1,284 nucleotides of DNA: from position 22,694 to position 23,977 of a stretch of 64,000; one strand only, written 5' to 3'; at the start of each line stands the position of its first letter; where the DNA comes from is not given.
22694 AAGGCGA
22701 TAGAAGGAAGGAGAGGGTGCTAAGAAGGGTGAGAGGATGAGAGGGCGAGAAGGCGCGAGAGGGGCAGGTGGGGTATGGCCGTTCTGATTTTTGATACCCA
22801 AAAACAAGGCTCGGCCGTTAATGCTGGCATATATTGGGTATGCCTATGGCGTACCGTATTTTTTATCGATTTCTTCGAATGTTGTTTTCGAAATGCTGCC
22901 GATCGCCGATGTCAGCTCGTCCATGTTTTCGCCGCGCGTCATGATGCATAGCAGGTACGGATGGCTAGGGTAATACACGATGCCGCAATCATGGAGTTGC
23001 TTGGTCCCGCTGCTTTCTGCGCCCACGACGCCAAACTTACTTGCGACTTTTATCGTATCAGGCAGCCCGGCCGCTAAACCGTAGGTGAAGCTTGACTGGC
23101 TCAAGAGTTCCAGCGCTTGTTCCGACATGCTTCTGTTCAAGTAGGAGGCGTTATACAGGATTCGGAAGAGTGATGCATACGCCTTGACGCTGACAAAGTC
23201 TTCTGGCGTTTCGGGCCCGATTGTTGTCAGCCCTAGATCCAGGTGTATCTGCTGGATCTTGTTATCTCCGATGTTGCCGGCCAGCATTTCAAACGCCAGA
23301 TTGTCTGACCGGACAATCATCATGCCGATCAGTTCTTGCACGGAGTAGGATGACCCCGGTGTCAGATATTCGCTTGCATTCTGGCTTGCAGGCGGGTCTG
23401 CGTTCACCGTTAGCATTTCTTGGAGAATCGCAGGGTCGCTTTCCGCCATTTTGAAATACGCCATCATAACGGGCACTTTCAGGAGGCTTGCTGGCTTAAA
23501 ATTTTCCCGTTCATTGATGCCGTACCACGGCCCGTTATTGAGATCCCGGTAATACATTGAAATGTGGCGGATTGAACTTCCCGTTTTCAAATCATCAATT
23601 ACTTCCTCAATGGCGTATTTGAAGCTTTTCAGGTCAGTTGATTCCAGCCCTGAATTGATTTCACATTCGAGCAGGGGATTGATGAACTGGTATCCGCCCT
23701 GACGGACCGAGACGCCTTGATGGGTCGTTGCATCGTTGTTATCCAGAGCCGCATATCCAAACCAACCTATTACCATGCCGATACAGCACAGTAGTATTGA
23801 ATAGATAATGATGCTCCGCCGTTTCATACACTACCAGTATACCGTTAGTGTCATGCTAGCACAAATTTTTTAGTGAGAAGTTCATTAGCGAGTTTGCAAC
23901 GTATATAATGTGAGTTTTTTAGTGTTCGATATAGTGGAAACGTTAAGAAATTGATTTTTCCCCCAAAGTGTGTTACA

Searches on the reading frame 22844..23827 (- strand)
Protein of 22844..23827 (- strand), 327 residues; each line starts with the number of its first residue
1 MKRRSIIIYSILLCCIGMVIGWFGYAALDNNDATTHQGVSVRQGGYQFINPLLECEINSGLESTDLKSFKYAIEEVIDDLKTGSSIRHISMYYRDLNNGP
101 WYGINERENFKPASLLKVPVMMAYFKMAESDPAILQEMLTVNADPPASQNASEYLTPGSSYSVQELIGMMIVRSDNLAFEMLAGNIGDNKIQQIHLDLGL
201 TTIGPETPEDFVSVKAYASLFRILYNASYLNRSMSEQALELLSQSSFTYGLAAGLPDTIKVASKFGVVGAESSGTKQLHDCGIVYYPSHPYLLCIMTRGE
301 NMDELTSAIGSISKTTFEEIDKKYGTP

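Call 63: search_protein_families(library=pfam, proteins=[window:22844-23827:-], max_evalue=0.001)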
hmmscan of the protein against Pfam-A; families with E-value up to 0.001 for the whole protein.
window:22844-23827:- (327 aa): 2 families
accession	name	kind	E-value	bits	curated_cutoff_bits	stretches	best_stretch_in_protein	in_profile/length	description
PF13354.11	Beta-lactamase2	-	2.8e-42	144.9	22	1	90-297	1-214/214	Beta-lactamase enzyme family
PF00768.25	Peptidase_S11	-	4.8e-05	23.4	27.6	1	104-188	29-117/239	D-alanyl-D-alanine carboxypeptidase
